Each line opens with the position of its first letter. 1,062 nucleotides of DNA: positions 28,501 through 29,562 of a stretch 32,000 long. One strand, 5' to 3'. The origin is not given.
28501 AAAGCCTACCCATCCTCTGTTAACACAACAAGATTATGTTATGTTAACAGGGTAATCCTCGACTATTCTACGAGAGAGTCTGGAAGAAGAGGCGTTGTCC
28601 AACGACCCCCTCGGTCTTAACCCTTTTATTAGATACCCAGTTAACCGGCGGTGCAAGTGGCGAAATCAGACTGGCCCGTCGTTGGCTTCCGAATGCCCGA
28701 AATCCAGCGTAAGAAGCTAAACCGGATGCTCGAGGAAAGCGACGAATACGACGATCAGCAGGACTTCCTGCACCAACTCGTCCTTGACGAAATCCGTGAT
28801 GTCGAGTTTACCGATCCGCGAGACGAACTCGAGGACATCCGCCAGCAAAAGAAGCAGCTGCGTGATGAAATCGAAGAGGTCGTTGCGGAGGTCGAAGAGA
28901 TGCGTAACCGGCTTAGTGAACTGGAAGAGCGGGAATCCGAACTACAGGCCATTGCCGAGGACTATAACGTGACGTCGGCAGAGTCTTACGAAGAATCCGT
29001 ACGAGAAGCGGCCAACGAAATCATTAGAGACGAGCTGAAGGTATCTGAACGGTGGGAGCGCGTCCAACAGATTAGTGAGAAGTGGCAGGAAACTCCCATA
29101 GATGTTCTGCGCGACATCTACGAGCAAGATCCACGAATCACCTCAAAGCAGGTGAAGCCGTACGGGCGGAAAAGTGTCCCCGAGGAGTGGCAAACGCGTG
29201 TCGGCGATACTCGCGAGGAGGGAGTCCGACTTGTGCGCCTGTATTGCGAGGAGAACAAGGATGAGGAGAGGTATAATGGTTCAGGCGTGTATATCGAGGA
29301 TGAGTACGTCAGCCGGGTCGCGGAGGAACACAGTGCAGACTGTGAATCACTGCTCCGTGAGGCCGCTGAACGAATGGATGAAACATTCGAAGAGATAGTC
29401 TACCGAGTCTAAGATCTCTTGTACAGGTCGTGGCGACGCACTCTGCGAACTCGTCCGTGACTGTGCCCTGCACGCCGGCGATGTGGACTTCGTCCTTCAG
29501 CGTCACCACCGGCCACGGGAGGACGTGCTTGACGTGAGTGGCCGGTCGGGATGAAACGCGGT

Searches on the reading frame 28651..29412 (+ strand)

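Call 9: search_protein_families(library=padloc, proteins=[window:28651-29412:+], max_evalue=0.001)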
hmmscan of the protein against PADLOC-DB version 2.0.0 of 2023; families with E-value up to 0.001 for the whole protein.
window:28651-29412:+ (253 aa): 4 families
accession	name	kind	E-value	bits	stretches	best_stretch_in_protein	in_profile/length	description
PDLC02722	PbeC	-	0.0001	19.1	1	27-153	334-459/643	PbeC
PDLC02739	PbeC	-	0.00019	18.2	1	58-145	373-460/644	PbeC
PDLC00503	JetC1|JetC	-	0.00037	16.7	1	15-148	635-769/1146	DUF3584 domain; MukB-like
PDLC03867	LmuB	-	0.00057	16.5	1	57-150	341-429/605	-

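Call 10: search_protein_families(library=pfam, proteins=[window:28651-29412:+], max_evalue=0.001)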
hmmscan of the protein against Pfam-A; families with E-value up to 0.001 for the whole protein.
window:28651-29412:+ (253 aa): 0 families
